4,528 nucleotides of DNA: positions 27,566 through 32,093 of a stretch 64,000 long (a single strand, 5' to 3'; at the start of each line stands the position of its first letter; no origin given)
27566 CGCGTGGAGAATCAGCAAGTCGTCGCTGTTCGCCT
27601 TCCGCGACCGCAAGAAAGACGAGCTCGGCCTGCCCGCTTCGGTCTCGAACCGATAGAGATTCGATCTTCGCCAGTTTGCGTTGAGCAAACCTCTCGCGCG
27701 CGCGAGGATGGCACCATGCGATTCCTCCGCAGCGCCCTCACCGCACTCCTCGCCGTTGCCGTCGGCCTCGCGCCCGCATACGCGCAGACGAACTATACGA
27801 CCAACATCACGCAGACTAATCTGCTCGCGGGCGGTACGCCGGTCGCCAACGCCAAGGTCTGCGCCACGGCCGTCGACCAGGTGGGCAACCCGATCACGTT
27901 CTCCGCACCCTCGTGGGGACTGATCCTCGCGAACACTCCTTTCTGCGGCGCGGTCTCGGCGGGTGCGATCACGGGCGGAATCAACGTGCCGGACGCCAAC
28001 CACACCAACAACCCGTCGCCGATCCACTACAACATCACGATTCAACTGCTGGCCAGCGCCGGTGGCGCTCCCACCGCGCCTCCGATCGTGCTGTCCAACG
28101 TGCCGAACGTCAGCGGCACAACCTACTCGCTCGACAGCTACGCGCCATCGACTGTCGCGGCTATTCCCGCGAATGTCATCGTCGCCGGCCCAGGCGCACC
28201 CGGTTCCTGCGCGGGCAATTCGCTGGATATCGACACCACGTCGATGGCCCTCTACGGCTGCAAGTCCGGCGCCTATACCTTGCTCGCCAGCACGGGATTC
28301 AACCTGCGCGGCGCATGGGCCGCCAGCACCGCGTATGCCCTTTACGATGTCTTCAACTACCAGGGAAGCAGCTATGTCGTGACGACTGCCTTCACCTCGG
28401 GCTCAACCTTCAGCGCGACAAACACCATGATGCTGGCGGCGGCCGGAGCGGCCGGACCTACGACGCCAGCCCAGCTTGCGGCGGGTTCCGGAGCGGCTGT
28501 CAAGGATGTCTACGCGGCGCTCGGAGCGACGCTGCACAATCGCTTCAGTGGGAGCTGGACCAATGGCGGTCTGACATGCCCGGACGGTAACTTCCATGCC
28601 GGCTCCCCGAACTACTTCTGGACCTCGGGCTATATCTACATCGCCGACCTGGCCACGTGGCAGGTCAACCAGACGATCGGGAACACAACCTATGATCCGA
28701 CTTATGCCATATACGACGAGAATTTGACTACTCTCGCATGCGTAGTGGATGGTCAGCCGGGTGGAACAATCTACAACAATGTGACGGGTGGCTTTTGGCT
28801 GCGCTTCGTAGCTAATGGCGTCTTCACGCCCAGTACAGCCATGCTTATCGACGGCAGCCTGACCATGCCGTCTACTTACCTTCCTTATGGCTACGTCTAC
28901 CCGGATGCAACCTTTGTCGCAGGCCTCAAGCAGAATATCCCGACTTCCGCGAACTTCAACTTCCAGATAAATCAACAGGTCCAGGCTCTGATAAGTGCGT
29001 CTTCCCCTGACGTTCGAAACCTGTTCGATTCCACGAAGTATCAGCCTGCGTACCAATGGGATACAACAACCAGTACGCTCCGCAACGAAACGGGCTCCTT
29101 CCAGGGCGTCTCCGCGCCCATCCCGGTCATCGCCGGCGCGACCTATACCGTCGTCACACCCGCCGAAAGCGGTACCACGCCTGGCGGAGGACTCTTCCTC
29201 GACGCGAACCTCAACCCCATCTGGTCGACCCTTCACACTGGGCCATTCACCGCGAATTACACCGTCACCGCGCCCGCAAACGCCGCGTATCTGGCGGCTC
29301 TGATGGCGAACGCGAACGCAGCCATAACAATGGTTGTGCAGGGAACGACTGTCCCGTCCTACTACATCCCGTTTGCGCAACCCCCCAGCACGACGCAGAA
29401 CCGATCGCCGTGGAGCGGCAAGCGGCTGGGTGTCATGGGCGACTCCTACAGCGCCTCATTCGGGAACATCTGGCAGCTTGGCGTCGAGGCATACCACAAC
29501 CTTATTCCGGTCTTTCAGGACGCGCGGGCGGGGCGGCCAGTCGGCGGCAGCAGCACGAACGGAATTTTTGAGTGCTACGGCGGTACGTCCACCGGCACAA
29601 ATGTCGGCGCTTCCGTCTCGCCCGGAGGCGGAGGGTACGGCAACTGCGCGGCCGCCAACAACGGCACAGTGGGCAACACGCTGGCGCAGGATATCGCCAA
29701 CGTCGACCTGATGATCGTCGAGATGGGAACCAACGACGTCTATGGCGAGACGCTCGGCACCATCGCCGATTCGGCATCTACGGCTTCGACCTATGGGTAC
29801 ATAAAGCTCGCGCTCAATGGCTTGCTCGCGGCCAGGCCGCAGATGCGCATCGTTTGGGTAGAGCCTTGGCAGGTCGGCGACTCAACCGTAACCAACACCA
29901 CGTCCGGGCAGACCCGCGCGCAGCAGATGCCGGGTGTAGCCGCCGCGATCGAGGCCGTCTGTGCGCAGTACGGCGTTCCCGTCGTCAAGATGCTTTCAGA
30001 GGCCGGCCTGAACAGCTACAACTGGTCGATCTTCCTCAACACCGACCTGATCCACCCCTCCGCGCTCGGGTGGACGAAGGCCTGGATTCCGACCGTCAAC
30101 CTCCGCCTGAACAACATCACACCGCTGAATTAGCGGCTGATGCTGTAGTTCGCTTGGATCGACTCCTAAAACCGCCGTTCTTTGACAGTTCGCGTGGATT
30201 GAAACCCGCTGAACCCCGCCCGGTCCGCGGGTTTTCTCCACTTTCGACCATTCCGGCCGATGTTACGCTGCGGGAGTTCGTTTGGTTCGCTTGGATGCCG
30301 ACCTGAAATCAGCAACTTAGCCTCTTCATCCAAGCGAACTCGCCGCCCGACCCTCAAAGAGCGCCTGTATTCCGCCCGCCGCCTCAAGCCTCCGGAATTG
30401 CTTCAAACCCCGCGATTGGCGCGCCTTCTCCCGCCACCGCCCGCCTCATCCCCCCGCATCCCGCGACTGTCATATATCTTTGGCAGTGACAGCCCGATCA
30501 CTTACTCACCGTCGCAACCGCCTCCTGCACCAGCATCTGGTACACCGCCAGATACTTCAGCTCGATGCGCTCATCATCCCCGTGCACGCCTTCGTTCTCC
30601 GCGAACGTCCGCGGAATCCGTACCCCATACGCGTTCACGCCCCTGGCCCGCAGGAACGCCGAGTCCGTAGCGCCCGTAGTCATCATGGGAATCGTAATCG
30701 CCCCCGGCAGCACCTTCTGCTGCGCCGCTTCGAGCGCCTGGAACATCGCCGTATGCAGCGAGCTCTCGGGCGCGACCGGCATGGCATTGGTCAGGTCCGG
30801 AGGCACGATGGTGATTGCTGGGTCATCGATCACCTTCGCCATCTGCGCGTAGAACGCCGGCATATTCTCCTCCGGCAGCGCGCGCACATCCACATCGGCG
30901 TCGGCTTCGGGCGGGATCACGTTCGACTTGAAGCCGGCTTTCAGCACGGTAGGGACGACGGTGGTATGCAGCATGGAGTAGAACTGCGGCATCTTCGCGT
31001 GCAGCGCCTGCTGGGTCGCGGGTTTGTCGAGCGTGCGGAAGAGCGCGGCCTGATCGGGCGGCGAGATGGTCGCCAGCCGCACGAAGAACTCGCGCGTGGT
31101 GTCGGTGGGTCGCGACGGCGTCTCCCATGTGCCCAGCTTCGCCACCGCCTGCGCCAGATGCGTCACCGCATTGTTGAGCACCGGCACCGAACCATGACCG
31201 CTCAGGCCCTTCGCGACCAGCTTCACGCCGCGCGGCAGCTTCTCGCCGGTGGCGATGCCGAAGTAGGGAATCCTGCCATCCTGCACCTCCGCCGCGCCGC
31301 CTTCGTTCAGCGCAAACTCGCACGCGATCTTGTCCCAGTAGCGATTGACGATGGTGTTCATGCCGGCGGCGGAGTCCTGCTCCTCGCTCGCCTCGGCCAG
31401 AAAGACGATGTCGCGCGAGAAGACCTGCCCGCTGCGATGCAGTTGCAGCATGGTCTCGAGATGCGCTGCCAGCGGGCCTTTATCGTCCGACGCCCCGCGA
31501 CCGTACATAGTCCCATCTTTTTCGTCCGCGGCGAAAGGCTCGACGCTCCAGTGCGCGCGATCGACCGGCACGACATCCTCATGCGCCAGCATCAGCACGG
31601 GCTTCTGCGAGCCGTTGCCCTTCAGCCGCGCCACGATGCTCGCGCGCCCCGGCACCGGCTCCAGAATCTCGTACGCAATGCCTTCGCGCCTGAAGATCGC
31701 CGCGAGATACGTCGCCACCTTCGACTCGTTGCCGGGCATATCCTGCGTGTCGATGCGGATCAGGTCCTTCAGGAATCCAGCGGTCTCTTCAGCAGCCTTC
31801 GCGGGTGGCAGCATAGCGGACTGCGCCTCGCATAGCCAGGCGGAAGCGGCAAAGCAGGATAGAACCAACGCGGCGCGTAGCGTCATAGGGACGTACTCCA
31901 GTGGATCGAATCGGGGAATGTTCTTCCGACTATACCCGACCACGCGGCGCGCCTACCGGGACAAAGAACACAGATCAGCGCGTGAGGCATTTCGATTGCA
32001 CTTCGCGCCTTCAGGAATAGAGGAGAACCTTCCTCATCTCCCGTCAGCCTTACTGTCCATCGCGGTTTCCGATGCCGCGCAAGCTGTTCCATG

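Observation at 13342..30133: Prophage carries two paralogous, exported, tail-spike-like SGNH esterases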

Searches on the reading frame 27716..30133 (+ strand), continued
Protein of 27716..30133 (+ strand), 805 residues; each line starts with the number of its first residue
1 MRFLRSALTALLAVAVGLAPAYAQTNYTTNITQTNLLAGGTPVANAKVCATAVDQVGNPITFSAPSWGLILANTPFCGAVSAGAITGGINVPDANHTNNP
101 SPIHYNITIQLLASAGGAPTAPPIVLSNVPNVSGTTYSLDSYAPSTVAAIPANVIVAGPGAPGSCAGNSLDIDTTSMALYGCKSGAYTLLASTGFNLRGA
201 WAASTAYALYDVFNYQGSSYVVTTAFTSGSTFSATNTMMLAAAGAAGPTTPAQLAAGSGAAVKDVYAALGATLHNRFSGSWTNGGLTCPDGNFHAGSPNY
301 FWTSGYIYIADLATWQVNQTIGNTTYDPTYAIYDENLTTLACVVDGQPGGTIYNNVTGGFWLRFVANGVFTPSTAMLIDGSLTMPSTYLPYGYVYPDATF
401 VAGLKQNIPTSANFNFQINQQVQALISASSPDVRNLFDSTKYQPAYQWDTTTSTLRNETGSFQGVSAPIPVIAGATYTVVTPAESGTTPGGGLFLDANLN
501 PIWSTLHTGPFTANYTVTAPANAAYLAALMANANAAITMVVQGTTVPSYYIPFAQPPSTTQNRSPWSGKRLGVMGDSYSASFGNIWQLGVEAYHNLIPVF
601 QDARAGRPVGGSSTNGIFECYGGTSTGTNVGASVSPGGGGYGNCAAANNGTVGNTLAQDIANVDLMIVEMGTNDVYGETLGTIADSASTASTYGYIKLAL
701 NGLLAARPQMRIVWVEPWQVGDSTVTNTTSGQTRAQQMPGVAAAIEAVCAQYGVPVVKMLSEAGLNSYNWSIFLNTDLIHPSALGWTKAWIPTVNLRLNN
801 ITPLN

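Call 91: find_encoding_contigs(protein=P0135, flank=10000, max_places=3)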
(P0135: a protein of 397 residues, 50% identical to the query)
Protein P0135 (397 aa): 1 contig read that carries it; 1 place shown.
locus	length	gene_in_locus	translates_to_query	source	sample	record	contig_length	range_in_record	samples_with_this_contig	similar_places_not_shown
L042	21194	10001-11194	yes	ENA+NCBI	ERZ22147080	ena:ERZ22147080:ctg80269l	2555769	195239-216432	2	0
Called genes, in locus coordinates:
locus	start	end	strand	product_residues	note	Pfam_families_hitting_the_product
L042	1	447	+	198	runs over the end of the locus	-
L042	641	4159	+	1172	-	PF13620:CarboxypepD_reg, PF13715:CarbopepD_reg_2 (weak), PF25183:OMP_b-brl_4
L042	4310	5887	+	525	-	PF01229:Glyco_hydro_39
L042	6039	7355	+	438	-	PF10091:Glycoamylase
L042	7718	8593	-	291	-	PF07224:Chlorophyllase, PF01738:DLH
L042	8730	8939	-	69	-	-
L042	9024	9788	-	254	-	PF01987:AIM24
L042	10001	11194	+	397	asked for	PF01391:Collagen, PF13472:Lipase_GDSL_2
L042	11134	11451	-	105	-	PF01381:HTH_3 (weak)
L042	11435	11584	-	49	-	-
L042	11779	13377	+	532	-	PF00270:DEAD, PF04851:ResIII, PF00271:Helicase_C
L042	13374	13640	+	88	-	PF21196:PcrA_UvrD_tudor (weak)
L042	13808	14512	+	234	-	PF00696:AA_kinase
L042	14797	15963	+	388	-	PF01757:Acyl_transf_3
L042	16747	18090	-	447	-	PF01731:Arylesterase (faint), PF08450:SGL (faint), PF10282:Lactonase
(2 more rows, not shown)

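Call 97: find_encoding_contigs(protein=P0131, flank=10000, max_places=3)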
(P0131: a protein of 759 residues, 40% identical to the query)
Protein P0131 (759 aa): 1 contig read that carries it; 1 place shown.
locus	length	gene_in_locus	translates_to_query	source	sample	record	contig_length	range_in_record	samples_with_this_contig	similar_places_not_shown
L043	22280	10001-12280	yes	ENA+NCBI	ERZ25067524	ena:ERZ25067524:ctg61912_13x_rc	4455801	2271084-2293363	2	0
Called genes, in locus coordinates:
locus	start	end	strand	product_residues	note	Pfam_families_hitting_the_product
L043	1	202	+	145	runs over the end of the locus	-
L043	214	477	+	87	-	-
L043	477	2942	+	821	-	-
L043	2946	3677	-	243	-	-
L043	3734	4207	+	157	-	-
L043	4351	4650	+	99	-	-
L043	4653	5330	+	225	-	PF05100:Phage_tail_L (weak)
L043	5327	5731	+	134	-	-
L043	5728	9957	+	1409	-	-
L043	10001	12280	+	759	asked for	PF13472:Lipase_GDSL_2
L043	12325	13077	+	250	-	PF00959:Phage_lysozyme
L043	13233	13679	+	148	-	-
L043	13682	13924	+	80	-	-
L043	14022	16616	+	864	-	PF26209:Phage_phiTE_241_C (faint)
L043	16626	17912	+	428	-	-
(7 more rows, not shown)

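Call 101: search_protein_families(library=phrogs, max_evalue=0.01, proteins=[P0157, P0165, P0123, P0154, P0169, P0133, P0131, P0132])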
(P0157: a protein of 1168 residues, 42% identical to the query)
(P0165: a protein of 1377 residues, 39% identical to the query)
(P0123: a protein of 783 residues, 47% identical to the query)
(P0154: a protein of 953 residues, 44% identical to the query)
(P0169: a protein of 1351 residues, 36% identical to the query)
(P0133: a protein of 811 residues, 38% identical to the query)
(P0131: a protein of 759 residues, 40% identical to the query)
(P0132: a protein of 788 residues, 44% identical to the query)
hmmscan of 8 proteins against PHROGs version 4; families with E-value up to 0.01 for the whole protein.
P0157 (1168 aa): 1 family
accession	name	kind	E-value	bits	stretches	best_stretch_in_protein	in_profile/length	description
phrog_6278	-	unknown function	0.0055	16.9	1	203-248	30-76/306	-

P0165 (1377 aa): 0 families

P0123 (783 aa): 0 families

P0154 (953 aa): 0 families

P0169 (1351 aa): 0 families

P0133 (811 aa): 1 family
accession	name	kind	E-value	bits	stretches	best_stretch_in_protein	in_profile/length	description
phrog_11541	-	unknown function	1.3e-10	41.3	1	465-799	502-818/832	-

P0131 (759 aa): 3 families
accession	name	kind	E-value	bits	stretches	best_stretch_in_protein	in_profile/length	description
phrog_11541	-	unknown function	8.6e-20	71.7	1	415-754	498-825/832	-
phrog_5240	-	tail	4.5e-07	29.8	1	609-743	505-657/670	tail fiber protein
phrog_19976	-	tail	0.002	18.6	1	165-197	104-136/256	tail assembly protein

P0132 (788 aa): 5 families
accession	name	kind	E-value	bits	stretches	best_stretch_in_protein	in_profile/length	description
phrog_11541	-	unknown function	1.7e-38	133.5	3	275-389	472-589/832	-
phrog_19519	-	connector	3e-23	83.2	1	131-386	248-485/714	neck protein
phrog_20626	-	unknown function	5.8e-05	22.4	1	124-225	561-669/893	-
phrog_14646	-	unknown function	0.00057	21.2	1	59-103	55-99/172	-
phrog_6278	-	unknown function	0.00097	19.4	1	58-100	30-74/306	-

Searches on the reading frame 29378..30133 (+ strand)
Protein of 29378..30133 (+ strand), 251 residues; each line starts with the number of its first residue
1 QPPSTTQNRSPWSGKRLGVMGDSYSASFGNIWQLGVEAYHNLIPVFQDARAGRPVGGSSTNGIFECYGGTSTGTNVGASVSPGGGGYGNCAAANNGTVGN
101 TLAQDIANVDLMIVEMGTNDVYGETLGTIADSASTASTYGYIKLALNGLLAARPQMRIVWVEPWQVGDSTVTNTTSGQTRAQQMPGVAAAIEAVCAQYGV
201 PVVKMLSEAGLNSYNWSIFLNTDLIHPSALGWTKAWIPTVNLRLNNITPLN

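Call 36: search_solved_structures(query=window:29378-30133:+, max_evalue=1, show_alignments=2)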
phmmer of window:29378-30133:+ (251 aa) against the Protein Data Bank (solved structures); distinct sequences matched with E-value up to 1: 5.
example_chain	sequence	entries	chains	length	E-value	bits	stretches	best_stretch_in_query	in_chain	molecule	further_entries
7bxd_A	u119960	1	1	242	0.0047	19.9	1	109-214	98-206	GDSL-like protein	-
4q7q_A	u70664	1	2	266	0.077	15.9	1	92-170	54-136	Lipolytic protein G-D-S-L family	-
2bmv_A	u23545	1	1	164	0.3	14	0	87-126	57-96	FLAVODOXIN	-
2w5u_A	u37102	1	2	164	0.3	14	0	87-126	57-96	Flavodoxin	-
1fue_A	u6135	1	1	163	0.71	12.8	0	86-126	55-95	FLAVODOXIN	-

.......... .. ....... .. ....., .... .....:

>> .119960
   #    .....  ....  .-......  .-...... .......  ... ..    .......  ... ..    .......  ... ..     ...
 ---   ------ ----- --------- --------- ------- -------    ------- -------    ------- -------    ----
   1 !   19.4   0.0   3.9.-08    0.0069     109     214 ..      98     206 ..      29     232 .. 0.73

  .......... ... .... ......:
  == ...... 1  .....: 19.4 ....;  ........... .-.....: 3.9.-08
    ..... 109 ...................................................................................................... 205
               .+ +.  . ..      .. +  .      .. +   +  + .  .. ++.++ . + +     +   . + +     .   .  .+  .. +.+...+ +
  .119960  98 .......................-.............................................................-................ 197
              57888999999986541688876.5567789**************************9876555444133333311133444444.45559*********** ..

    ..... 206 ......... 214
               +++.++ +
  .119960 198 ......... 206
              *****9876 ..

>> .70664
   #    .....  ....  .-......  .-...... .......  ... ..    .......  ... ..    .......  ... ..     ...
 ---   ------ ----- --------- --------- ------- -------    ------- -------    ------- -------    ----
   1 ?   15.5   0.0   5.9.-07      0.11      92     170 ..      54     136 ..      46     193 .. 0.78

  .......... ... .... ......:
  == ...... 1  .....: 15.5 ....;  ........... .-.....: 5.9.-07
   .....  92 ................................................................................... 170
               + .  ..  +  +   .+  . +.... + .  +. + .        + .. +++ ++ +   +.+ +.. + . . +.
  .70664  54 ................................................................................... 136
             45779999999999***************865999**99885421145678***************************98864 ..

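Call 37: find_homologous_proteins(query=window:29378-30133:+)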
Query window:29378-30133:+ (251 aa): 8 proteins with E <= 0.001 among 1153 candidates.
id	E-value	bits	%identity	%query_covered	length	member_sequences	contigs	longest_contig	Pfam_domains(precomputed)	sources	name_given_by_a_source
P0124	1.1e-104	368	69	94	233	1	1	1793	PF13472.13,PF00657.29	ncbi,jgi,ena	jgi:lysophospholipase L1-like esterase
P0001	6.2e-70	254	50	99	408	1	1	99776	PF01391.24,PF13472.13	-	-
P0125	2.0e-66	242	49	94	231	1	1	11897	PF13472.13,PF00657.29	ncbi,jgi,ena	jgi:hypothetical protein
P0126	4.0e-47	179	44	96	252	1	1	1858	PF13472.13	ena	-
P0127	4.4e-34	136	39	92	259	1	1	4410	PF13472.13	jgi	-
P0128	1.7e-32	131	43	90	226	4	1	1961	PF13472.13,PF00657.29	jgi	jgi:lysophospholipase L1-like esterase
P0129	1.2e-29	122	40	88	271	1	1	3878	PF13472.13,PF00657.29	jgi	jgi:hypothetical protein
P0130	1.7e-24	105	38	92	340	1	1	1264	PF13472.13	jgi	-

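Call 39: find_encoding_contigs(protein=P0125, flank=10000, max_places=3)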
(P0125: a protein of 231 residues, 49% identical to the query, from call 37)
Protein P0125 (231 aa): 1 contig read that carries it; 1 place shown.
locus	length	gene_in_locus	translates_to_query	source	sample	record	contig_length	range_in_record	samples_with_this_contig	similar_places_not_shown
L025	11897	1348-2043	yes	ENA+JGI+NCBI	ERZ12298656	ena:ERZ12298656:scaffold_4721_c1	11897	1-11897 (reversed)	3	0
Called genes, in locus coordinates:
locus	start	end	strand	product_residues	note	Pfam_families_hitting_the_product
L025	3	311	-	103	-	?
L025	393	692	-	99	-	PF04456:DUF503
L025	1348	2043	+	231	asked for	PF00657:Lipase_GDSL (weak), PF13472:Lipase_GDSL_2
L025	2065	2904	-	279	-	PF01557:FAA_hydrolase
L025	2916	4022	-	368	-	PF01408:GFO_IDH_MocA, PF02894:GFO_IDH_MocA_C (faint), PF22725:GFO_IDH_MocA_C3 (faint)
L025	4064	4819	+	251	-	PF00106:adh_short, PF08659:KR (weak), PF01370:Epimerase (weak), PF13561:adh_short_C2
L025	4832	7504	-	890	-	-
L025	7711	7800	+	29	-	-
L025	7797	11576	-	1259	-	PF00932:LTD (faint), PF15780:ASH (faint), PF22066:Cep192_D8 (faint), PF22544:HYDIN_VesB_CFA65-like_Ig (faint), PF24771:Ig_CFAP74_1st (faint), PF07610:DUF1573 (faint), PF22073:Cep192_D4 (weak)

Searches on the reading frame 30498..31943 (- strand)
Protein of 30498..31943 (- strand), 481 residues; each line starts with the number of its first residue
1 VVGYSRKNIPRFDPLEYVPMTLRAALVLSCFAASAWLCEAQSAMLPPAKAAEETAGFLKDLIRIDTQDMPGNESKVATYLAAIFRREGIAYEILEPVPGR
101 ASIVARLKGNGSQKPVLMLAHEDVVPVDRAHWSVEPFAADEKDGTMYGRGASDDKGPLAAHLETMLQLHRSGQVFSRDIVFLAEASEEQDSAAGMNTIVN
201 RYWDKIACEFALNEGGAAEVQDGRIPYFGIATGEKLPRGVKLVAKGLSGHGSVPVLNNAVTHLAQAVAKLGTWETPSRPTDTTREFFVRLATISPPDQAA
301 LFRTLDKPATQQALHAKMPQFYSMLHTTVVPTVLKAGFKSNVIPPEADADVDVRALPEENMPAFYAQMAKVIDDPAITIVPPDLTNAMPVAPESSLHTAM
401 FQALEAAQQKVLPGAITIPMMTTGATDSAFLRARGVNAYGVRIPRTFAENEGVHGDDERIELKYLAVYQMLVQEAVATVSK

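Call 95: search_protein_families(library=pfam, max_evalue=0.00001, proteins=[window:30498-31943:-])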
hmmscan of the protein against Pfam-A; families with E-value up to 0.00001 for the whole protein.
window:30498-31943:- (481 aa): 3 families
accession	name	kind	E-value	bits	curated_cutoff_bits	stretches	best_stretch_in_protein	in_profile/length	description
PF01546.33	Peptidase_M20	-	1.7e-26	93.8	24.6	1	119-472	3-200/206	Peptidase family M20/M25/M40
PF07687.19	M20_dimer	-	1.6e-13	51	21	1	238-376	7-103/107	Peptidase dimerisation domain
PF04389.22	Peptidase_M28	-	6e-09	36.3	21.3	1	103-199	2-77/193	Peptidase family M28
